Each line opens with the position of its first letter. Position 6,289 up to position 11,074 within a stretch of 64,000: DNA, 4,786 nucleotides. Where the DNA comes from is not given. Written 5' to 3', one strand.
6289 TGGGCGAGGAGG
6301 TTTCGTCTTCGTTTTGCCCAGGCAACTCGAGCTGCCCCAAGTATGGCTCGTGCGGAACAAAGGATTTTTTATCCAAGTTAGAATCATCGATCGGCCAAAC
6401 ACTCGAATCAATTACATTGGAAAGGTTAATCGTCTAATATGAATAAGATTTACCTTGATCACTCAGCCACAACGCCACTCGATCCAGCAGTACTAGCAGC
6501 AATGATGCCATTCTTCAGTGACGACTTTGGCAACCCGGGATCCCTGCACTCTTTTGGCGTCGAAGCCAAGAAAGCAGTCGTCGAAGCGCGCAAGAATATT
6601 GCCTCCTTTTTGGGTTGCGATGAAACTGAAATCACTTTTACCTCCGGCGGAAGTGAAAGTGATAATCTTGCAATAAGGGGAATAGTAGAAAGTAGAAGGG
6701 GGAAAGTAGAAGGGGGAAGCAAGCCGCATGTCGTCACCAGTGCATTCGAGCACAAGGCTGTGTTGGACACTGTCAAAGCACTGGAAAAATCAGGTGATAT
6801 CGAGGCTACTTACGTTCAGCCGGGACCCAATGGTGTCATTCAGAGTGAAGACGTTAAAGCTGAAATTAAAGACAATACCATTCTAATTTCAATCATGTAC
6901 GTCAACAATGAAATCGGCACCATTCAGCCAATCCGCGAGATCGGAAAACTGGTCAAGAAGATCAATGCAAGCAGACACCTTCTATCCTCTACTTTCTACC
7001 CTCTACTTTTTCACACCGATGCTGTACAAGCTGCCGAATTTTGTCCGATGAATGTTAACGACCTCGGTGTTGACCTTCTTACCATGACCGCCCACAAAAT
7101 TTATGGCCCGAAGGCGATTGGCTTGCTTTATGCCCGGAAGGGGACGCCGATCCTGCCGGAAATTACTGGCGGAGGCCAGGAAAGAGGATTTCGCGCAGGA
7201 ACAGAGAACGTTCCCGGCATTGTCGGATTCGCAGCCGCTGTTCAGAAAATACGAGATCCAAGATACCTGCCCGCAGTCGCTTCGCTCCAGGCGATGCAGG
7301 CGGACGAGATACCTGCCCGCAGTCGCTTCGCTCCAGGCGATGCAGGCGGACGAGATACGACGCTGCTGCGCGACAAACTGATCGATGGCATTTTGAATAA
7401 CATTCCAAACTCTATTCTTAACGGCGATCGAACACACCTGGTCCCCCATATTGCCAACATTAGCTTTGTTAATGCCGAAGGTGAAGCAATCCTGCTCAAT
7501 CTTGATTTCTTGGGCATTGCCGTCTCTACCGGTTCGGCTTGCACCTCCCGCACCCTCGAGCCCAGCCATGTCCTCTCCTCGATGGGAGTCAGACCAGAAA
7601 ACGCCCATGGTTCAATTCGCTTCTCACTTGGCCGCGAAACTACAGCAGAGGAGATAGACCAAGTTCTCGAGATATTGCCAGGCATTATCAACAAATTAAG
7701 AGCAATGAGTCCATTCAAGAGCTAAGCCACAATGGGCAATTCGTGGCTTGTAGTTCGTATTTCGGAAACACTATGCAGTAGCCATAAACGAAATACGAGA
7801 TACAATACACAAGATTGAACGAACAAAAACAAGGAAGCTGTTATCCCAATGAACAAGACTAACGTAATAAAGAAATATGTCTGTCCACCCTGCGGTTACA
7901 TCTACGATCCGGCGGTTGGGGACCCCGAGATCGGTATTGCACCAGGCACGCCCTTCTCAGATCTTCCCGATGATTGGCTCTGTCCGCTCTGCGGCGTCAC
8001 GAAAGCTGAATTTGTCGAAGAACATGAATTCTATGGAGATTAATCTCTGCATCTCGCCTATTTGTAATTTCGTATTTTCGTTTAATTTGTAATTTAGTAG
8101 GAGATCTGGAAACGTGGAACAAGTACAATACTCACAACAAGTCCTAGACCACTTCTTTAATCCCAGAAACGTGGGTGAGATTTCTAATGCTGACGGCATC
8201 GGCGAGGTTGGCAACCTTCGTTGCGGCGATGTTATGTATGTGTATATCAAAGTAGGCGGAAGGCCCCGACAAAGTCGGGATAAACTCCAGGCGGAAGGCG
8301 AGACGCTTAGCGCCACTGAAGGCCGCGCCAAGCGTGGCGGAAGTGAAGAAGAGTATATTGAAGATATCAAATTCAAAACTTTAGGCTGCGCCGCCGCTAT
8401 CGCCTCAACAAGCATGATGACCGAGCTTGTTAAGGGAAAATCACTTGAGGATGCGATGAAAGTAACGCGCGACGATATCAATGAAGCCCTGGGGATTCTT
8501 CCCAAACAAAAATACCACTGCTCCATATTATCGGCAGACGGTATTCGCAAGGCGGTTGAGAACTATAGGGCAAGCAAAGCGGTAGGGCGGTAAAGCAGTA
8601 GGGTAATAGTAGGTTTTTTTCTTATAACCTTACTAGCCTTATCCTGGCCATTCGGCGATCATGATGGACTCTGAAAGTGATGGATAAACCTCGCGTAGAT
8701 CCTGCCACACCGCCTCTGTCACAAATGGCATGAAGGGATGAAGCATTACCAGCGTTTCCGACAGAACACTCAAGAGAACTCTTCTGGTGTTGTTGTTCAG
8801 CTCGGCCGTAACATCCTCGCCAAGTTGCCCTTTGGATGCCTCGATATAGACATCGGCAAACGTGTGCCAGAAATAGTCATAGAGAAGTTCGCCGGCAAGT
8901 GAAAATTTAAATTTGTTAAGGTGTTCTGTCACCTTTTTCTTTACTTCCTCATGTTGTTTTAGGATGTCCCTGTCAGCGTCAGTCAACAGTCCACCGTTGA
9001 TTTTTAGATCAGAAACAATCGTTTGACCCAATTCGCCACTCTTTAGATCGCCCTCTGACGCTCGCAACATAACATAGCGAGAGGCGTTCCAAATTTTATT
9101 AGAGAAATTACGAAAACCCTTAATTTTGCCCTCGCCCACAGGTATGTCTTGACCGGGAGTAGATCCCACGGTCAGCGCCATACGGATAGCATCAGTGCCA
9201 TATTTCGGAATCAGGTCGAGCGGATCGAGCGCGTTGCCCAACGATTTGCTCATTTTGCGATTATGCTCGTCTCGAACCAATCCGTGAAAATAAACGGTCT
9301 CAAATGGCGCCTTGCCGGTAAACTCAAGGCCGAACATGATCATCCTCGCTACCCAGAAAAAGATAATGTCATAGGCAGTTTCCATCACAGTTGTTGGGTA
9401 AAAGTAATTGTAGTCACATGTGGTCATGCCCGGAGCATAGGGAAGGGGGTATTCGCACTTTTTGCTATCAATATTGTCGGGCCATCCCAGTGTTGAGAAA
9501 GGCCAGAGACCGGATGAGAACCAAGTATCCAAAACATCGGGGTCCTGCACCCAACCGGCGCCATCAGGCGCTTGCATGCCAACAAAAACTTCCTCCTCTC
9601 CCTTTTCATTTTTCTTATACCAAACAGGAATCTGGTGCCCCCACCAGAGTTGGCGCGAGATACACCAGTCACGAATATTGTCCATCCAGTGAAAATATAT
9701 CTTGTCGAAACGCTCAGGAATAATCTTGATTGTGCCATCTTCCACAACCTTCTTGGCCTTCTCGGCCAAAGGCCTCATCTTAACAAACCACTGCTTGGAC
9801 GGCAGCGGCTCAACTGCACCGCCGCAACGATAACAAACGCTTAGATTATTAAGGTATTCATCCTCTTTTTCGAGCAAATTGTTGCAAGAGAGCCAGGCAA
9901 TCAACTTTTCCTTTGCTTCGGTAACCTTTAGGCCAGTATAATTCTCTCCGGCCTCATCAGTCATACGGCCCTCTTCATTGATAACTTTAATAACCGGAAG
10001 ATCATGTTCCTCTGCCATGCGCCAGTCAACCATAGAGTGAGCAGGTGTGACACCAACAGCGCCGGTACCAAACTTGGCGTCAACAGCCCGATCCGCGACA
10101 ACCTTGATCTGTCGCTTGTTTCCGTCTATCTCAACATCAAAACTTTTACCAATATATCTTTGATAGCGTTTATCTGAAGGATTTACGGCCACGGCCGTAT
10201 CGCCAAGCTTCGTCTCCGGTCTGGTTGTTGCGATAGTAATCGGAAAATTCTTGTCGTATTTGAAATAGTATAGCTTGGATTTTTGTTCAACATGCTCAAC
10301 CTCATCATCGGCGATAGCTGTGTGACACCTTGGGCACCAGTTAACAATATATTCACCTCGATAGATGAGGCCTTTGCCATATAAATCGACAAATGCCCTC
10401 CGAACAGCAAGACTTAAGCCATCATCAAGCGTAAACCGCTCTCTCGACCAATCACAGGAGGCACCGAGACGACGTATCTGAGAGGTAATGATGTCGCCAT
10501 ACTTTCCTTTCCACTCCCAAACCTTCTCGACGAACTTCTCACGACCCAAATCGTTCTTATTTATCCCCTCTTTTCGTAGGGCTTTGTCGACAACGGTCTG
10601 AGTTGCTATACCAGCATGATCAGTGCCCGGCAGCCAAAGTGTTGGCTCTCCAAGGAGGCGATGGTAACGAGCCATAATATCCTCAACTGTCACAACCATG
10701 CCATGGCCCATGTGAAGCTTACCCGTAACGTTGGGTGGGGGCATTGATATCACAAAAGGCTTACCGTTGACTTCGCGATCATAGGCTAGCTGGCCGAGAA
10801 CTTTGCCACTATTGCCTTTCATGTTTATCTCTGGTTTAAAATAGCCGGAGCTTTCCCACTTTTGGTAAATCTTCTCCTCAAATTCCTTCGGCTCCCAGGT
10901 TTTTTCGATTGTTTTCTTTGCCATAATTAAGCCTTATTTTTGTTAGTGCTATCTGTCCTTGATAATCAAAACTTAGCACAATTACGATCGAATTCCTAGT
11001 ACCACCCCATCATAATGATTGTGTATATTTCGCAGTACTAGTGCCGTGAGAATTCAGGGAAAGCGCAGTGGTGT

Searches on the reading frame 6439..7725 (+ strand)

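Call 95: search_protein_families(library=pfam, proteins=[window:6439-7725:+], max_evalue=0.001)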
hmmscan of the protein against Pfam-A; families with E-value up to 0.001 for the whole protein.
window:6439-7725:+ (428 aa): 1 family
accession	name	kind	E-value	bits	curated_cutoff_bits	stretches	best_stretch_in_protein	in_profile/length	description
PF00266.25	Aminotran_5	-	1.8e-65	221.8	21.5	2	4-270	1-267/371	Aminotransferase class-V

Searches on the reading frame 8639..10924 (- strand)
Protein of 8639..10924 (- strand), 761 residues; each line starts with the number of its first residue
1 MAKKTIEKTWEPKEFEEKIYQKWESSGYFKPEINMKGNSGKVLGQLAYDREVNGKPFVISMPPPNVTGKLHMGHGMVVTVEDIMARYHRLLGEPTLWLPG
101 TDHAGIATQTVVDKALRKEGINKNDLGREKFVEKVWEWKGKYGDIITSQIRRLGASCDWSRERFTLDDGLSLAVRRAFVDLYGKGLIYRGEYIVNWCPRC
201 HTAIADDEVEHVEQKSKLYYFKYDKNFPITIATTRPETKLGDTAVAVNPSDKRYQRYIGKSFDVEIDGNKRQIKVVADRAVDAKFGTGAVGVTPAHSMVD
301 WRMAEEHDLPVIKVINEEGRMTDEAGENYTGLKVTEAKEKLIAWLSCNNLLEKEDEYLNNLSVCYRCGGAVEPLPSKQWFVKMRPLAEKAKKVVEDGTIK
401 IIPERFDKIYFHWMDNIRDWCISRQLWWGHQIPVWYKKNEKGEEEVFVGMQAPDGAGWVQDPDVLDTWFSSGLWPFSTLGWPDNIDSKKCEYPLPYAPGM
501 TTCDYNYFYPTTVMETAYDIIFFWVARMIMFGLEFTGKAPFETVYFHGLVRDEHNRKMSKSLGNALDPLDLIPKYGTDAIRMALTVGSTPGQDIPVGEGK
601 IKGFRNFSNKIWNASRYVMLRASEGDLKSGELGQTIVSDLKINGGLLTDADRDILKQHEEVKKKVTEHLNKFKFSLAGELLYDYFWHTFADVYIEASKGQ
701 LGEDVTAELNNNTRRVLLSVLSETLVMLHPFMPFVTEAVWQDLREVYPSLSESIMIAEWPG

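Call 95: search_protein_families(library=pfam, proteins=[window:8639-10924:-], max_evalue=0.001)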
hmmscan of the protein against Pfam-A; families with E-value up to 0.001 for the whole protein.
window:8639-10924:- (761 aa): 4 families
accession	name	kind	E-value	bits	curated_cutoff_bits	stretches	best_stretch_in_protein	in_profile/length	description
PF00133.28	tRNA-synt_1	-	2e-130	435.7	22.7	1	19-594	2-411/414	tRNA synthetases class I (I, L, M and V)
PF08264.19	Anticodon_1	-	1.3e-27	96.9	25.1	1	651-760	1-105/148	Anticodon-binding domain of tRNA ligase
PF09334.17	tRNA-synt_1g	-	2.2e-21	76.5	20.1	2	58-210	2-136/391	tRNA synthetases class I (M)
PF13603.12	tRNA-synt_1_2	-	3.7e-07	30.3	25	1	269-324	94-149/185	Leucyl-tRNA synthetase, editing domain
